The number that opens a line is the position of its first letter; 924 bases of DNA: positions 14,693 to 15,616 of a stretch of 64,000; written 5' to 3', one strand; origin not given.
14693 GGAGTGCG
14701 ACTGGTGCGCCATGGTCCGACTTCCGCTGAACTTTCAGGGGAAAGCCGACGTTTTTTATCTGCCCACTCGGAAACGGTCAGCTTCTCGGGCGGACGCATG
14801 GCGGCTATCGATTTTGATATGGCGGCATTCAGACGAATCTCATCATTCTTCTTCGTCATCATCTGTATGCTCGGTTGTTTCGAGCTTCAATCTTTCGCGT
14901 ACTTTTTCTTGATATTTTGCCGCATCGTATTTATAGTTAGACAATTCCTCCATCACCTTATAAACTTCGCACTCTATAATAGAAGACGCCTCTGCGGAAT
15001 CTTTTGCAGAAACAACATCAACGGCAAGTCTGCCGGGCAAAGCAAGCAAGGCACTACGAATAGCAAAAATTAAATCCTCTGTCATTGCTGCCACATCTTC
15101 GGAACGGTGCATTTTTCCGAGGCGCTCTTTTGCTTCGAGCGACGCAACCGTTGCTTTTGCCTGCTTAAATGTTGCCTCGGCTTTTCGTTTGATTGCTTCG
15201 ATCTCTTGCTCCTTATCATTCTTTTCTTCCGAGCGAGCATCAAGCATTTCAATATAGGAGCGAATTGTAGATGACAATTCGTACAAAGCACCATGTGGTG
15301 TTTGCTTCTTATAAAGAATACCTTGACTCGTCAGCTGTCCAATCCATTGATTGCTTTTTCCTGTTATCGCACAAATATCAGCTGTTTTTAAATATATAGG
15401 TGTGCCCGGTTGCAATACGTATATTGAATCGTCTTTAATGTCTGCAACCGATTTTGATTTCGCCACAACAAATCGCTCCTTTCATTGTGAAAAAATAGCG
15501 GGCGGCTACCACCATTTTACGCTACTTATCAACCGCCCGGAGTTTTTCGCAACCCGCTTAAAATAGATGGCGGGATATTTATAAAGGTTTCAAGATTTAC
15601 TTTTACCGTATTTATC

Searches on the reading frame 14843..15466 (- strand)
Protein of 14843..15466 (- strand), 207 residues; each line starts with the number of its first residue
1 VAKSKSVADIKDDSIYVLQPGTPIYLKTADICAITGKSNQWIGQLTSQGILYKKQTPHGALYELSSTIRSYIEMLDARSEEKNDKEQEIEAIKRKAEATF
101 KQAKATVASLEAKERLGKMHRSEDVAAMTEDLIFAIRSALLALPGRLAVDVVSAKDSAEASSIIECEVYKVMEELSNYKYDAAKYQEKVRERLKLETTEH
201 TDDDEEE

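Call 3: search_protein_families(library=pfam, proteins=[window:14843-15466:-], max_evalue=0.01)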
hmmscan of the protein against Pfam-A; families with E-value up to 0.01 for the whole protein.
window:14843-15466:- (207 aa): 1 family
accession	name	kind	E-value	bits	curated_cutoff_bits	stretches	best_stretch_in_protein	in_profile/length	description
PF11727.13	ISG65-75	-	0.0099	15.6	25.1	1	31-119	37-126/281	Invariant surface glycoprotein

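Call 4: search_protein_families(library=ncbifam, proteins=[window:14843-15466:-], max_evalue=0.01)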
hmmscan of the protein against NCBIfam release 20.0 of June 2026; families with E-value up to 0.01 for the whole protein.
window:14843-15466:- (207 aa): 0 families

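Call 5: search_protein_families(library=phrogs, proteins=[window:14843-15466:-], max_evalue=0.001)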
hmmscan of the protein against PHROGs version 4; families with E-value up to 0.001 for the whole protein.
window:14843-15466:- (207 aa): 1 family
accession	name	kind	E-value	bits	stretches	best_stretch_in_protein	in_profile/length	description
phrog_57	-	head and packaging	2.9e-26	93.5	1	26-203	13-197/199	terminase small subunit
